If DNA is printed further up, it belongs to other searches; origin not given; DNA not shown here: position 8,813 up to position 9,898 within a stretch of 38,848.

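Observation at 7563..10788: Compact four-gene cyclic-nucleotide operon: two effector-less CNB proteins, a TIM-barrel enzyme and a PAS-cyclase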

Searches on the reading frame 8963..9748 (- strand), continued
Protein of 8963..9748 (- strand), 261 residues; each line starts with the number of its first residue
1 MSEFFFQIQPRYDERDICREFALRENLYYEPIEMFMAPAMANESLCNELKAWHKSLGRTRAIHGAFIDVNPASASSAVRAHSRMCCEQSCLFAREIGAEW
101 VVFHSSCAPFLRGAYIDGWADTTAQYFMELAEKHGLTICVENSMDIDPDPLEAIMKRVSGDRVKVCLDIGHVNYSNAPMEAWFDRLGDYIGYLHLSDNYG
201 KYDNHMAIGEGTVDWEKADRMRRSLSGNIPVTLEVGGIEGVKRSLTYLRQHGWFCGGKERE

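Call 26: search_solved_structures(query=A2, max_evalue=0.1, show_alignments=0)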
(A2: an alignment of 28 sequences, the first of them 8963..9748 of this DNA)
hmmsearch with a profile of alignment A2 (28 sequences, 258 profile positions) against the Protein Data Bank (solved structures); distinct sequences matched with E-value up to 0.1: 11.
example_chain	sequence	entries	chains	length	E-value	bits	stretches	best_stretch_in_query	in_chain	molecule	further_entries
3wqo_A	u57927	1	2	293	1.1e-24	90.5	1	58-250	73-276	Uncharacterized protein MJ1311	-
3ayt_A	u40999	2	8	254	6.6e-11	45.4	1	43-216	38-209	Putative uncharacterized protein TTHB071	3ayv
5zhz_A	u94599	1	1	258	2.2e-07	33.8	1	69-216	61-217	Probable endonuclease 4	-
4kw2_A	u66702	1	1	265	0.00032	23.5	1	125-250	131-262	Uncharacterized protein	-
2nq9_A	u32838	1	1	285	0.0046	19.7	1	128-251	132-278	Endonuclease 4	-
1qtw_A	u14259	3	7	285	0.0049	19.6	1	129-251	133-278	ENDONUCLEASE IV | Endonuclease 4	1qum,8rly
4k1g_A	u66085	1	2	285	0.0052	19.5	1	130-251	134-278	Endonuclease 4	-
2nqh_A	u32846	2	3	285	0.015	18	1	129-250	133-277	Endonuclease 4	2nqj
8xix_A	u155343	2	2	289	0.044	16.5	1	128-226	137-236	D-tagatose 3-epimerase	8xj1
8xiv_A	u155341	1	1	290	0.045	16.5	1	128-226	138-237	D-tagatose 3-epimerase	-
3p6l_A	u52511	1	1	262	0.076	15.7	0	126-205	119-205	Sugar phosphate isomerase/epimerase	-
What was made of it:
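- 8963..9748 (-): Endonuclease-IV-like TIM-barrel metallo-phosphoesterase (PF01261) of a cyclase-linked clade; candidate cyclic-nucleotide phosphodiesterase. PDB neighbours are MJ1311, TTHB071 and Endo IV (call 26).
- On Sugar(-phosphate) isomerases and epimerases of PF01261: Epimerase structures match only at E 0.04 or worse with the profile (call 26).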

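Call 33: search_solved_structures(query=A2, max_evalue=0.01, show_alignments=5)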
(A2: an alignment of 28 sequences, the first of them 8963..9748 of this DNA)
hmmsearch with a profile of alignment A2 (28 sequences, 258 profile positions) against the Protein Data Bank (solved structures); distinct sequences matched with E-value up to 0.01: 7.
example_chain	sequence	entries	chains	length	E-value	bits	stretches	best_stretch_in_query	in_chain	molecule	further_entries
3wqo_A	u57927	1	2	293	1.1e-24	90.5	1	58-250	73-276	Uncharacterized protein MJ1311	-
3ayt_A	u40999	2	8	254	6.6e-11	45.4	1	43-216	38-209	Putative uncharacterized protein TTHB071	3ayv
5zhz_A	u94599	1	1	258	2.2e-07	33.8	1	69-216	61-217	Probable endonuclease 4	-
4kw2_A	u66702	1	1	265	0.00032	23.5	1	125-250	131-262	Uncharacterized protein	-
2nq9_A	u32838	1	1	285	0.0046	19.7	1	128-251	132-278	Endonuclease 4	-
1qtw_A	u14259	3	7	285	0.0049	19.6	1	129-251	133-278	ENDONUCLEASE IV | Endonuclease 4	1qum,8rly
4k1g_A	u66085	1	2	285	0.0052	19.5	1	130-251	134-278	Endonuclease 4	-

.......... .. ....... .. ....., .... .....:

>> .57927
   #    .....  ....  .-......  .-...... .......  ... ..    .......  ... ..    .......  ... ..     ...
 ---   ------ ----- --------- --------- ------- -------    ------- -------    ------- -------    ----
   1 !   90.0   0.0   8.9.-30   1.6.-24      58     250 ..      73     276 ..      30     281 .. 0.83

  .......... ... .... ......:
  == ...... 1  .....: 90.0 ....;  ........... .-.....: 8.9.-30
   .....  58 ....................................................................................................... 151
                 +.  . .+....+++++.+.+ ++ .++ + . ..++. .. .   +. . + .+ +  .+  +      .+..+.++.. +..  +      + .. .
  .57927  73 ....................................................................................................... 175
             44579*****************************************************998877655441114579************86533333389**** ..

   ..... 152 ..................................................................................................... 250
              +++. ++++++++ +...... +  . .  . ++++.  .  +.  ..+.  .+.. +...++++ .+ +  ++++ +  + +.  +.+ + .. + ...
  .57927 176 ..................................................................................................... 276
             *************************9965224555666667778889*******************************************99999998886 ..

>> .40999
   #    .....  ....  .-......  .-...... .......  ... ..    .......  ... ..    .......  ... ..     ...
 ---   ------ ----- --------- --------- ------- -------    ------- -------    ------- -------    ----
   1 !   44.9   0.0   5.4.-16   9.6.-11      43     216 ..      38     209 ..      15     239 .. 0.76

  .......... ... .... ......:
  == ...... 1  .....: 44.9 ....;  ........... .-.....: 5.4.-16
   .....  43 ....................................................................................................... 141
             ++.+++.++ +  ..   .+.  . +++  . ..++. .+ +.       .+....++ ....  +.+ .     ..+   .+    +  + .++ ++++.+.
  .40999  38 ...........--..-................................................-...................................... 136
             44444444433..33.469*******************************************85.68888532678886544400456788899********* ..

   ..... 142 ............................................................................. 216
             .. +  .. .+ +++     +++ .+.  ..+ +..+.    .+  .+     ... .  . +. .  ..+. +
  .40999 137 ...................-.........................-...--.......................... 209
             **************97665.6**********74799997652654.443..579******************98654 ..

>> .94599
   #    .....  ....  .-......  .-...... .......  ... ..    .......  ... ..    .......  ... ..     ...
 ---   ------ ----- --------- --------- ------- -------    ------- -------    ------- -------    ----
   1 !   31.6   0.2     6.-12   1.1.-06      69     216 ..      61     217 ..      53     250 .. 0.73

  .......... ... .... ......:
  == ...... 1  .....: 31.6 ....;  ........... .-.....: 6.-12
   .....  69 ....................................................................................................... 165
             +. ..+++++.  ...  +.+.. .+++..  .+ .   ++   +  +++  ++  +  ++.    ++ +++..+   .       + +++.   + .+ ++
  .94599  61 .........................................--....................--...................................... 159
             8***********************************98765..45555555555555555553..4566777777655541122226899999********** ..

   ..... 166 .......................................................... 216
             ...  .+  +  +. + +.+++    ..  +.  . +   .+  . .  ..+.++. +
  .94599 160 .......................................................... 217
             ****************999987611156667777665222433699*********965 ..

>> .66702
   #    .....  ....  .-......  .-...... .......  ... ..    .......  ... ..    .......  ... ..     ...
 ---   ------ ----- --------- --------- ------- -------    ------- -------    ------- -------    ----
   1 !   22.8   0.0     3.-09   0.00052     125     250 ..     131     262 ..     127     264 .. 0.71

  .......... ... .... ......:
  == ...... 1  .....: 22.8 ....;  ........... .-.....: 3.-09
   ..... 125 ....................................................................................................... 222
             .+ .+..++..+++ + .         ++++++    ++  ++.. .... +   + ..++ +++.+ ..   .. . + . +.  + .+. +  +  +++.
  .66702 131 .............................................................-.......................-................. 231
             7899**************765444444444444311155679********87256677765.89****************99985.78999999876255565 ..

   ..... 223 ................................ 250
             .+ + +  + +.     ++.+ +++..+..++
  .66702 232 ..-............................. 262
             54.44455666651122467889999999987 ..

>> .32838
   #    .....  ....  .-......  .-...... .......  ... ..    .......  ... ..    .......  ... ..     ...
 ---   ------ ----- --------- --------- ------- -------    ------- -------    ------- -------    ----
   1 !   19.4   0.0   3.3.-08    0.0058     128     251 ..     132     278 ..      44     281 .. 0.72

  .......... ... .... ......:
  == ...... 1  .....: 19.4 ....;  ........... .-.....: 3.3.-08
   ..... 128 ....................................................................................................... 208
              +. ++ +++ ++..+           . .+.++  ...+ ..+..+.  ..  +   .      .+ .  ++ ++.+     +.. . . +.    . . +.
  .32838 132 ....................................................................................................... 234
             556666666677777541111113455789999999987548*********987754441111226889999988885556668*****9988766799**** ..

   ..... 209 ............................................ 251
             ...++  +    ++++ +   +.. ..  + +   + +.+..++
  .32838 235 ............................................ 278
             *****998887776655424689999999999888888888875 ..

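Call 34: find_related_loci(query=A2, collection=metagenome_contigs, flank=5000)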
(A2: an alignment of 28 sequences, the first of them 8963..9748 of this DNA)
Query A2 (261 aa) in metagenome_contigs; peptide patterns used: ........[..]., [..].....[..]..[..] (x = any residue, [..] = any of these).
600 stretches matched a pattern (row limit reached: there are more); 535 encode a relative of the query (tblastn E <= 1e-3); the best 80 are kept; 80 distinct loci.
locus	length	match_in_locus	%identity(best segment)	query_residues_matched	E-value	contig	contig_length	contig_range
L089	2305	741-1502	52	1-254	1e-96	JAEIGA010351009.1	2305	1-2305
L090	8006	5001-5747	53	6-254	3e-88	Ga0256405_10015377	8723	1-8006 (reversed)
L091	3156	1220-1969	49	5-254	7e-86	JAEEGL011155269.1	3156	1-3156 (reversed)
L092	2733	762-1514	51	4-254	5e-86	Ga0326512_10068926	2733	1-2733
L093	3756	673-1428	50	7-258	4e-83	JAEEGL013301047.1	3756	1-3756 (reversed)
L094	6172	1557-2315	51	2-254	5e-83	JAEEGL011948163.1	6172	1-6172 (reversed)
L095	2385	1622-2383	49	6-259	2e-84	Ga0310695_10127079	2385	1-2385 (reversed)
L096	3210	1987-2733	47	6-254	1e-80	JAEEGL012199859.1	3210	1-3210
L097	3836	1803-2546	47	7-254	3e-79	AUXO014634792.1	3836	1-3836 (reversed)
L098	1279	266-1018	49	1-251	5e-84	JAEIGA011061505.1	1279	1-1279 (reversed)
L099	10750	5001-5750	48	5-254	2e-77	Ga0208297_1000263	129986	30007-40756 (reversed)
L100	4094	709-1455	47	6-254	5e-77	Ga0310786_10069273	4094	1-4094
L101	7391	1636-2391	46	7-258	2e-76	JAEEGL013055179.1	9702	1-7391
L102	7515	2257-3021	45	7-260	1e-75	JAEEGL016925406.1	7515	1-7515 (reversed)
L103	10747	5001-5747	44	6-254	4e-75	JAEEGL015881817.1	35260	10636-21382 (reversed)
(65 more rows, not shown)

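Call 81: search_protein_representatives(alignment_id=A2)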
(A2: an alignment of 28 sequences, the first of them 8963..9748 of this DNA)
Query: 28 sequences, 258 profile positions. Proteins with E-value up to 0.001 (for the whole library): 7271; up to 1e-10: 1952; up to 1e-30: 220. The best 150 are listed.
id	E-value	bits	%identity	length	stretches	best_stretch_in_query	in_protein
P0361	4.5e-122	422.9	-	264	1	4-256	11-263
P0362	1.8e-105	368.5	-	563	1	6-256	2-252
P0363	1.0e-95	336.5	-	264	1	4-257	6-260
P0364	1.1e-95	336.4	-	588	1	5-255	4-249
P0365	4.9e-94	331.0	-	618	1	5-257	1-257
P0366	2.3e-92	325.5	-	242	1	5-207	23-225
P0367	7.4e-92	323.8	-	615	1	6-256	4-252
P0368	1.6e-91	322.8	-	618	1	5-254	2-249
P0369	3.9e-85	301.8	-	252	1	5-255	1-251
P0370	9.1e-84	297.3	-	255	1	6-254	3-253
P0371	2.8e-83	295.7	-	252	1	5-257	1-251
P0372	6.7e-83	294.5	-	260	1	2-255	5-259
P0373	1.2e-80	287.1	-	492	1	2-190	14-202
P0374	1.3e-77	277.1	-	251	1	5-250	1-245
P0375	2.5e-74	266.4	-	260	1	5-255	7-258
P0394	8.7e-49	182.7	-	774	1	9-250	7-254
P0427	3.4e-42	161.1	-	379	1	6-256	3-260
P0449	2.6e-39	151.6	-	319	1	20-239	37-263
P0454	7.7e-39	150.1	-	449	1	10-255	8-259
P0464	7.4e-38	146.9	-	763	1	5-254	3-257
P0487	3.1e-36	141.6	-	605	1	11-257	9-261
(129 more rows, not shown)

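Call 82: search_protein_families(library=pfam, proteins=[P0362, P0364, P0365, P0367, P0368, P0373, P0394, P0464, P0487, P0454], max_evalue=0.001)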
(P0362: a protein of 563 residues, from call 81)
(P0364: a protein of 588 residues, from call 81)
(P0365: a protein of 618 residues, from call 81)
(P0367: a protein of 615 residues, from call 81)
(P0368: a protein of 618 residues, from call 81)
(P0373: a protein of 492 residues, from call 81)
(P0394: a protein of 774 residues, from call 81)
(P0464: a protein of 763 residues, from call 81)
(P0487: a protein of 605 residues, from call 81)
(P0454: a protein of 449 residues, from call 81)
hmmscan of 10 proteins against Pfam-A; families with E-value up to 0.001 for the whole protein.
P0362 (563 aa): 2 families
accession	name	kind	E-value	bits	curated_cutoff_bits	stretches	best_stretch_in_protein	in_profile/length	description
PF01261.30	AP_endonuc_2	-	1.9e-28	100.3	31.1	1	18-247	4-249/249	Xylose isomerase-like TIM barrel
PF00211.25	Guanylate_cyc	-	9.8e-25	87.6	21.9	1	274-437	6-165/183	Adenylate and Guanylate cyclase catalytic domain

P0364 (588 aa): 2 families
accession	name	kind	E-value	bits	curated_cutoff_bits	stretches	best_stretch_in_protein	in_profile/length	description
PF00211.25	Guanylate_cyc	-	3.3e-25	89.2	21.9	1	316-487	6-173/183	Adenylate and Guanylate cyclase catalytic domain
PF01261.30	AP_endonuc_2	-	1.1e-23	84.7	31.1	1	45-244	35-248/249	Xylose isomerase-like TIM barrel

P0365 (618 aa): 2 families
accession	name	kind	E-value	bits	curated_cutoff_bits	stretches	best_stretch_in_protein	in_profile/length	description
PF00211.25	Guanylate_cyc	-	5.5e-22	78.7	21.9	1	326-502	8-179/183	Adenylate and Guanylate cyclase catalytic domain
PF01261.30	AP_endonuc_2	-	5.8e-18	65.9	31.1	1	44-214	32-212/249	Xylose isomerase-like TIM barrel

P0367 (615 aa): 2 families
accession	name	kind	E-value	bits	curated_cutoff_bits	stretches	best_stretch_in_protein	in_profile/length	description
PF01261.30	AP_endonuc_2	-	6.2e-27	95.3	31.1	1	19-246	3-248/249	Xylose isomerase-like TIM barrel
PF00211.25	Guanylate_cyc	-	6.4e-26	91.5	21.9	1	327-498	8-174/183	Adenylate and Guanylate cyclase catalytic domain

P0368 (618 aa): 2 families
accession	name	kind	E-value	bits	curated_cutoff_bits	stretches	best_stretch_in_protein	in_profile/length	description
PF00211.25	Guanylate_cyc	-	4.6e-28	98.5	21.9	1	326-506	6-181/183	Adenylate and Guanylate cyclase catalytic domain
PF01261.30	AP_endonuc_2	-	2e-22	80.5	31.1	1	20-245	3-248/249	Xylose isomerase-like TIM barrel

P0373 (492 aa): 2 families
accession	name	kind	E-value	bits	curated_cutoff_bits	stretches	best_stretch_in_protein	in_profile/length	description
PF00211.25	Guanylate_cyc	-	1.3e-26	93.7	21.9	1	199-354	7-158/183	Adenylate and Guanylate cyclase catalytic domain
PF01261.30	AP_endonuc_2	-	3.9e-13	50.1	31.1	1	69-197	41-174/249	Xylose isomerase-like TIM barrel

P0394 (774 aa): 6 families
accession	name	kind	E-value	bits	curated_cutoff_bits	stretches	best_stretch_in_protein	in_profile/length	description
PF13487.12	HD_5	-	2.6e-32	112.3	27.2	1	648-763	58-168/170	HD domain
PF01261.30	AP_endonuc_2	-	1.5e-20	74.4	31.1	1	20-254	4-248/249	Xylose isomerase-like TIM barrel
PF01590.32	GAF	-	6.3e-16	59.6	22.4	1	295-466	1-133/133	GAF domain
PF01966.28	HD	-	4.8e-12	46.6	22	1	499-574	3-66/116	HD domain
PF13185.12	GAF_2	-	4.8e-11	43.5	28.6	1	293-466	1-135/136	GAF domain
PF13492.12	GAF_3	-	1e-08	36.1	27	1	404-468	71-129/129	GAF domain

P0464 (763 aa): 5 families
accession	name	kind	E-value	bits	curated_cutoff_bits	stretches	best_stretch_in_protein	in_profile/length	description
PF13487.12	HD_5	-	1.4e-25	90.4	27.2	1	624-740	60-170/170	HD domain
PF01261.30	AP_endonuc_2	-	2.4e-21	77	31.1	1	62-219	45-209/249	Xylose isomerase-like TIM barrel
PF01590.32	GAF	-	2.7e-13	51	22.4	1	290-443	3-133/133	GAF domain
PF01966.28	HD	-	4.8e-12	46.6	22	2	636-704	49-114/116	HD domain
PF13492.12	GAF_3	-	0.00046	21.1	27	0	291-445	4-129/129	GAF domain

P0487 (605 aa): 4 families
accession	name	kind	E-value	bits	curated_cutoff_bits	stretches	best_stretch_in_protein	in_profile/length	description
PF00990.26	GGDEF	-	8.3e-41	139.9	23.8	1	447-601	2-161/161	Diguanylate cyclase, GGDEF domain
PF01261.30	AP_endonuc_2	-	1.8e-21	77.4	31.1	1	44-253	30-248/249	Xylose isomerase-like TIM barrel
PF01590.32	GAF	-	1.3e-11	45.6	22.4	1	306-436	8-132/133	GAF domain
PF13185.12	GAF_2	-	1.5e-07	32.1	28.6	1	298-437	2-135/136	GAF domain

P0454 (449 aa): 2 families
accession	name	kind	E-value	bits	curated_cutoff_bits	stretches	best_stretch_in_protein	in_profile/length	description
PF01261.30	AP_endonuc_2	-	2.1e-17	64.1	31.1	1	42-222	31-212/249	Xylose isomerase-like TIM barrel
PF13185.12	GAF_2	-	4.5e-06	27.3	28.6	1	288-416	7-131/136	GAF domain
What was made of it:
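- Six of the 14 closest 50%-identity clusters are TIM-cyclase fusions (calls 81, 82). The same domain sits N-terminal to GAF-GGDEF, GAF-HD-GYP and GAF alone (call 82), which is the shuffling pattern of input modules. Fusion to cyclase, GGDEF and HD-GYP domains (call 82) points to nucleotide signalling rather than sugar metabolism.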
